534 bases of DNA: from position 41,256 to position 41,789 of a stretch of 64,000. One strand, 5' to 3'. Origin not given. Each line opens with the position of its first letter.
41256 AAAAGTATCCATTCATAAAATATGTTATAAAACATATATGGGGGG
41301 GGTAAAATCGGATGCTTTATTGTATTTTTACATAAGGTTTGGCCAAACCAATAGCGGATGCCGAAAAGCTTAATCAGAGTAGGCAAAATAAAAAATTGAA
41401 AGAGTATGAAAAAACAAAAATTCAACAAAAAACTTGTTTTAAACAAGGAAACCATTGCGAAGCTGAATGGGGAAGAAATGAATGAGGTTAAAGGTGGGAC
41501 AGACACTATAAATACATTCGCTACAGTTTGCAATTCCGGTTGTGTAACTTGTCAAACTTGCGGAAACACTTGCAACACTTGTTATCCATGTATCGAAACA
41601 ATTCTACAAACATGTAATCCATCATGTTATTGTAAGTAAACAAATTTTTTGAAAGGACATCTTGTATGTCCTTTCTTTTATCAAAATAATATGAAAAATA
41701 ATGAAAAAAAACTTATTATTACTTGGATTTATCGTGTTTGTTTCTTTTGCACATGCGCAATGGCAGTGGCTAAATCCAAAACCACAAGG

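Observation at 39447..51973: Class I lanthipeptide locus with split LanB, double-glycine leader and C39-ABC/HlyD export (Bacteroidetes-type hybrid architecture)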

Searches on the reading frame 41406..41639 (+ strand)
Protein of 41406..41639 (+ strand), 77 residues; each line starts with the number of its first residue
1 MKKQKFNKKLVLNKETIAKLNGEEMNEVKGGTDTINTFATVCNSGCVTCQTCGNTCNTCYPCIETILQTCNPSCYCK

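Call 8: search_protein_families(library=pfam, proteins=[window:41406-41639:+], max_evalue=0.01)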
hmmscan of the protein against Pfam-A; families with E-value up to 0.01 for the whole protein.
window:41406-41639:+ (77 aa): 0 families

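Call 9: search_protein_families(library=ncbifam, proteins=[window:41406-41639:+], max_evalue=0.01)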
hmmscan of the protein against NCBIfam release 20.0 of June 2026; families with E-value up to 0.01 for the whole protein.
window:41406-41639:+ (77 aa): 2 families
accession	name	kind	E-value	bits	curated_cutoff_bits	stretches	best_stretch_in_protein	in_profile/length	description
NF038153.1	lant_leader_L1a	domain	4.6e-14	52.3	22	1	1-31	1-32/32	class I lanthipeptide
TIGR04149.1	GG_sam_targ_CFB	domain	1e-05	25.3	25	1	5-54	2-43/43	TIGR04149 family rSAM-modified RiPP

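Call 16: find_encoding_contigs(protein=window:41406-41639:+, flank=10000, max_places=10)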
Protein window:41406-41639:+ (77 aa): 22 contigs read that carry it; 10 places shown.
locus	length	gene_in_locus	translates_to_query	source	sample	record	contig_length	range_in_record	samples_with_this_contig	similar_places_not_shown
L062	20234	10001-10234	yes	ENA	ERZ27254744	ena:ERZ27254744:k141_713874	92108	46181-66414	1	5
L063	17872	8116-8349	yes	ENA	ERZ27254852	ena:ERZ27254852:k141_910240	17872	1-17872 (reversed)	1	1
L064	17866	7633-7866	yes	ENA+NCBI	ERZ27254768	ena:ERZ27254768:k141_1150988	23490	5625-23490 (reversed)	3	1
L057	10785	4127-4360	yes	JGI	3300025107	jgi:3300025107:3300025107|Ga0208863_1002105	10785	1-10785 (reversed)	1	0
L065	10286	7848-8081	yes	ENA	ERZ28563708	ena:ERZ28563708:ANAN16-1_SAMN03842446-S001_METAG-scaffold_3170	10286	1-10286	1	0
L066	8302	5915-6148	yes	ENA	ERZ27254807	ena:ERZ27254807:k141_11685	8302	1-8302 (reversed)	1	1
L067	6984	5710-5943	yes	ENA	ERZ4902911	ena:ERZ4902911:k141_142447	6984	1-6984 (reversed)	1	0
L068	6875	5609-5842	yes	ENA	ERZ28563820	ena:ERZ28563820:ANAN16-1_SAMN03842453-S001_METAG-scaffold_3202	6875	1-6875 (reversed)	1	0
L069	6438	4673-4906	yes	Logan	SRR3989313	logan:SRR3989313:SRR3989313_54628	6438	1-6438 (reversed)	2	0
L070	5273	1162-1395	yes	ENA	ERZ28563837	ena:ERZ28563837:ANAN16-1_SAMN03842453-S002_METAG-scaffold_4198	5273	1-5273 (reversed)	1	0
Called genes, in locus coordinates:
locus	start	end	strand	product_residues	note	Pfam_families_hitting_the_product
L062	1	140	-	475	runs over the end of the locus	-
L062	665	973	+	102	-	PF11680:DUF3276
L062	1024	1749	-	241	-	-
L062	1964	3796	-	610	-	PF00884:Sulfatase, PF01663:Phosphodiest (faint)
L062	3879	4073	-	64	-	-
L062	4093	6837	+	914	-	PF13385:Laminin_G_3 (weak), PF16656:Pur_ac_phosph_N, PF00149:Metallophos, PF18911:PKD_4, PF18962:Por_Secre_tail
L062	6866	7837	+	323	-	PF18962:Por_Secre_tail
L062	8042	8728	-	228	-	PF02463:SMC_N (faint), PF00005:ABC_tran, PF13304:AAA_21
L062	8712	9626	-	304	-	-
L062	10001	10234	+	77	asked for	PF28317:Lant_leader_dom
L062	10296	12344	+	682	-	-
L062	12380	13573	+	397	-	PF05147:LANC_like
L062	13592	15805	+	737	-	PF04738:Lant_dehydr_N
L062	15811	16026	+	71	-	PF14028:Lant_dehydr_C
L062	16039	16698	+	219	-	PF14028:Lant_dehydr_C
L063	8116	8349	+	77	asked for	PF28317:Lant_leader_dom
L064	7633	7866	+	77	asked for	PF28317:Lant_leader_dom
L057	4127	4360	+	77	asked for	PF28317:Lant_leader_dom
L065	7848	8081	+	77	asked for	PF28317:Lant_leader_dom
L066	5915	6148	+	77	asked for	PF28317:Lant_leader_dom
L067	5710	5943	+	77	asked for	PF28317:Lant_leader_dom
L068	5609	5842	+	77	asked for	PF28317:Lant_leader_dom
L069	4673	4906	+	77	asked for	PF28317:Lant_leader_dom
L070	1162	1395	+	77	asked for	PF28317:Lant_leader_dom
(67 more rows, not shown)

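Call 24: find_homologous_proteins(query=window:41406-41639:+, max_evalue=0.001)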
Query window:41406-41639:+ (77 aa): 2 proteins with E <= 0.001 among 2 candidates.
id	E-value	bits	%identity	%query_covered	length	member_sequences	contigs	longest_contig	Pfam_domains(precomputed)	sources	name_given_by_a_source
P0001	2.0e-44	166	100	100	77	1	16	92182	PF28317.1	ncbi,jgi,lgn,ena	-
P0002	7.6e-5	40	53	91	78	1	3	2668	PF28317.1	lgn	-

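Call 27: find_encoding_contigs(protein=P0002, flank=10000, max_places=6)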
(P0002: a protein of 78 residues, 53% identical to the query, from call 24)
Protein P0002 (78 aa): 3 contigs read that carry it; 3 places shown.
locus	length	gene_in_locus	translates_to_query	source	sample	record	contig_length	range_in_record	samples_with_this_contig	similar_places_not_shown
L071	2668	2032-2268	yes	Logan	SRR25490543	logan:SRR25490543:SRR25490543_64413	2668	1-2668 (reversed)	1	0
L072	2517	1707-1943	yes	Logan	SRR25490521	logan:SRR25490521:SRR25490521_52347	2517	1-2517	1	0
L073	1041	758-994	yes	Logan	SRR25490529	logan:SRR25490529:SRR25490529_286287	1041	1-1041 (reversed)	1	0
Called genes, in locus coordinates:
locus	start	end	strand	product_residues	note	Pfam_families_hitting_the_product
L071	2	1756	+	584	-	?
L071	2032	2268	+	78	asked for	PF28317:Lant_leader_dom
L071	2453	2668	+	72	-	?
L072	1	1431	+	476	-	?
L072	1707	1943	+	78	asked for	PF28317:Lant_leader_dom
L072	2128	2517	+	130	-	?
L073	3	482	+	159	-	?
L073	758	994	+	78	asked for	PF28317:Lant_leader_dom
